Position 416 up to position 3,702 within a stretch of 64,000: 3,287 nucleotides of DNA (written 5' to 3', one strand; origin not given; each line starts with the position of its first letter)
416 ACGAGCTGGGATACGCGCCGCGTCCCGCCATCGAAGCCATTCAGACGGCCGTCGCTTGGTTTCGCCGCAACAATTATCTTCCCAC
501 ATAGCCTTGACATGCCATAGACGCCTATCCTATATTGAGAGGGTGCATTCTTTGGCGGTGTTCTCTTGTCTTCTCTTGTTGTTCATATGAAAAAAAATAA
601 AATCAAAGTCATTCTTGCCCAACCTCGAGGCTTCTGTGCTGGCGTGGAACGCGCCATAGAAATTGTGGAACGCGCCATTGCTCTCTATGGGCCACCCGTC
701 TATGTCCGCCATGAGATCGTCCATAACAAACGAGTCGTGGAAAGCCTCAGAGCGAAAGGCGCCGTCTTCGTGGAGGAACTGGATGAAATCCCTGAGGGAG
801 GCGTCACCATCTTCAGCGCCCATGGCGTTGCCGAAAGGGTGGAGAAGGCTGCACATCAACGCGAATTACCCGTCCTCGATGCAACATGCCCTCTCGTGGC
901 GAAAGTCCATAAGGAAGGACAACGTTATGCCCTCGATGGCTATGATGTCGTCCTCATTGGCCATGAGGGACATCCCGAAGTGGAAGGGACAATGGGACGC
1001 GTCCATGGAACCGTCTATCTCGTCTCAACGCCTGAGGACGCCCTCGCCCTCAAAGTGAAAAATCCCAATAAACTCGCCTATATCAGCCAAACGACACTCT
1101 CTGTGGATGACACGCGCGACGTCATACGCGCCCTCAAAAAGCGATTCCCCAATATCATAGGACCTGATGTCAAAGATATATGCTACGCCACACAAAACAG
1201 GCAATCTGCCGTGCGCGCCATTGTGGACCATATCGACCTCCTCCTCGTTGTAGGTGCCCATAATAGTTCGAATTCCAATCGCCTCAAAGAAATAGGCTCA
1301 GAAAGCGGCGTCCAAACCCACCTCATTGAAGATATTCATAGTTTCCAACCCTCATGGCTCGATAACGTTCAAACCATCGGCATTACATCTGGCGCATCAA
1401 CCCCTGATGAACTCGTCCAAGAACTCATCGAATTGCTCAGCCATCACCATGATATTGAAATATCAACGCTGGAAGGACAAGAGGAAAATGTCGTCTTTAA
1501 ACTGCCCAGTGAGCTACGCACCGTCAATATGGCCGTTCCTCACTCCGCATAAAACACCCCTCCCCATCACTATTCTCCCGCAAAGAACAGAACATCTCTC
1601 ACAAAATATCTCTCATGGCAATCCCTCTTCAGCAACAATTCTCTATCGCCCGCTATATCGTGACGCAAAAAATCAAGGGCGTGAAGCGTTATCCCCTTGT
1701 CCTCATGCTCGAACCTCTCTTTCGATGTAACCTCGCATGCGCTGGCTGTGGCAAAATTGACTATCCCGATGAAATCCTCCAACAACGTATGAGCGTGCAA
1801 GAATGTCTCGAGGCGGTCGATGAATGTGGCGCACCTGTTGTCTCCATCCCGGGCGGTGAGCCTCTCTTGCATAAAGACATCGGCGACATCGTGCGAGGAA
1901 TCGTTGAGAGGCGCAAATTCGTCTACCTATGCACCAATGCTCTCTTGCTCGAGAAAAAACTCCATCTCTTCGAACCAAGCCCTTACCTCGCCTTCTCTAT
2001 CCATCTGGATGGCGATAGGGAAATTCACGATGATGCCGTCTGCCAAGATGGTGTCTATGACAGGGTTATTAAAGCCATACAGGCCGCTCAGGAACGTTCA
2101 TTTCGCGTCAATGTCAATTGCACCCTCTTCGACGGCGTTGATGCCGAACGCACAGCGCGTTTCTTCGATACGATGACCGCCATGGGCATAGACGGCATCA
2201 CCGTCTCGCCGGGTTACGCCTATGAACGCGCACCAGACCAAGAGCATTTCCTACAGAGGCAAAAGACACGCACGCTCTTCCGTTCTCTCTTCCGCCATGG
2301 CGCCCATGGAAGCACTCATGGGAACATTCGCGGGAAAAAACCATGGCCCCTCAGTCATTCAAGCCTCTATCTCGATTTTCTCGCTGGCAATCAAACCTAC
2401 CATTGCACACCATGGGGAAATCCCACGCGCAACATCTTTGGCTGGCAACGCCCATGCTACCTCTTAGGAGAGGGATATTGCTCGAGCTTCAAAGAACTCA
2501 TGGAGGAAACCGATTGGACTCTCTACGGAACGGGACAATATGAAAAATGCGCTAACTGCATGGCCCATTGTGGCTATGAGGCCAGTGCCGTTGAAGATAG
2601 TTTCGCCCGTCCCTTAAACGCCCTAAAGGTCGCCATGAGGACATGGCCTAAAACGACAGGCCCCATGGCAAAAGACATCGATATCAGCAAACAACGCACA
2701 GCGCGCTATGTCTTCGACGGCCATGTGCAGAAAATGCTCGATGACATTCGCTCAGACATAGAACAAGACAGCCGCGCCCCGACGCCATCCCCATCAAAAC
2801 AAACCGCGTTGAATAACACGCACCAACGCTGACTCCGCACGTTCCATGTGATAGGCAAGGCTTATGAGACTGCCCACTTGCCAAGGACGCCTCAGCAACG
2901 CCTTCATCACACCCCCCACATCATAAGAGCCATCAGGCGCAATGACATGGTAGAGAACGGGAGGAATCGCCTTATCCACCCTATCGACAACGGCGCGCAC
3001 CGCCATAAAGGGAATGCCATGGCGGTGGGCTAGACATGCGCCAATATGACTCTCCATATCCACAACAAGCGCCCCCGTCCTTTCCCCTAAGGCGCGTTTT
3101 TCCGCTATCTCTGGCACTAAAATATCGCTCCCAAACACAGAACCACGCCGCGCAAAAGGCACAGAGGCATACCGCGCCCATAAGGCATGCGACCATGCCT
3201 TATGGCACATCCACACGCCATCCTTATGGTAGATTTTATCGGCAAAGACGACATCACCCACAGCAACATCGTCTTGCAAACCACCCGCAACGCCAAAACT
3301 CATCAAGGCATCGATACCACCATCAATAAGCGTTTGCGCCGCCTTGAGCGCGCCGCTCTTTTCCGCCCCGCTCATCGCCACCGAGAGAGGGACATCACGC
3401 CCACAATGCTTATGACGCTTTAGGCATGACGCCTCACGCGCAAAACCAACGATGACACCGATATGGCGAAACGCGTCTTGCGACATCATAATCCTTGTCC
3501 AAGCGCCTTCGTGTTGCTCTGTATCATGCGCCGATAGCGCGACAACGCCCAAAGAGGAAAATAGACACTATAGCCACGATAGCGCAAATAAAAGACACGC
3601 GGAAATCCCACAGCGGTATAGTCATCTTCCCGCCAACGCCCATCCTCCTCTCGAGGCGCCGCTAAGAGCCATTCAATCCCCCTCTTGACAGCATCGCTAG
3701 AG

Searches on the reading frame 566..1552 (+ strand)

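Call 100: search_protein_families(library=pfam, proteins=[window:566-1552:+], max_evalue=0.001)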
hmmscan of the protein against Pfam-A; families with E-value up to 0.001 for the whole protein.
window:566-1552:+ (328 aa): 1 family
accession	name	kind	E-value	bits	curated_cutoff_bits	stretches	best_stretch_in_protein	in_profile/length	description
PF02401.23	LYTB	-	1.8e-95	319.7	24.5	1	15-291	1-266/267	LytB protein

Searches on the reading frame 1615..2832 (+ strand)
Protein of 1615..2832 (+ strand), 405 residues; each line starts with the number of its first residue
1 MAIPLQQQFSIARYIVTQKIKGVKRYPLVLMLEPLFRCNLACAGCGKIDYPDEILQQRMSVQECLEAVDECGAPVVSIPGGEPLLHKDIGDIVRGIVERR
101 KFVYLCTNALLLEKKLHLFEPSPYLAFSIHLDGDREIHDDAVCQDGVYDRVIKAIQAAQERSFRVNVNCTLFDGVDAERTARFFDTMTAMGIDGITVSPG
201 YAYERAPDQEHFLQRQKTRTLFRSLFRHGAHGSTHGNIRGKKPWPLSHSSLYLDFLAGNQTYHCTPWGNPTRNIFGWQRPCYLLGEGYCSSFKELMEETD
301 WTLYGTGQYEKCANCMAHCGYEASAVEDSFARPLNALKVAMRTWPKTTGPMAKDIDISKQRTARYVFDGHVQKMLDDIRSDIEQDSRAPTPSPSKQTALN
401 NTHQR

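Call 100: search_protein_families(library=pfam, proteins=[window:1615-2832:+], max_evalue=0.001)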
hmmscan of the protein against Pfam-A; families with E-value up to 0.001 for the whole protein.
window:1615-2832:+ (405 aa): 2 families
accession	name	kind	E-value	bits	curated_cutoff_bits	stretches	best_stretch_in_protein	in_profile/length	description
PF11946.13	DUF3463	-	5.7e-57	191.7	31.3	1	195-338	1-133/134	Domain of unknown function (DUF3463)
PF04055.27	Radical_SAM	-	1.4e-18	68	29.5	1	35-183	4-162/166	Radical SAM superfamily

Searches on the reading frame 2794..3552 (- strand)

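Call 100: search_protein_families(library=pfam, proteins=[window:2794-3552:-], max_evalue=0.001)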
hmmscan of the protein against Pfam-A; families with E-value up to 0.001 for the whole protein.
window:2794-3552:- (252 aa): 1 family
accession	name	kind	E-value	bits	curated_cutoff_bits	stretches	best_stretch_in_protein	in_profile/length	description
PF01048.26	PNP_UDP_1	-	9.4e-19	68.2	25.1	1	54-194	42-202/233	Phosphorylase superfamily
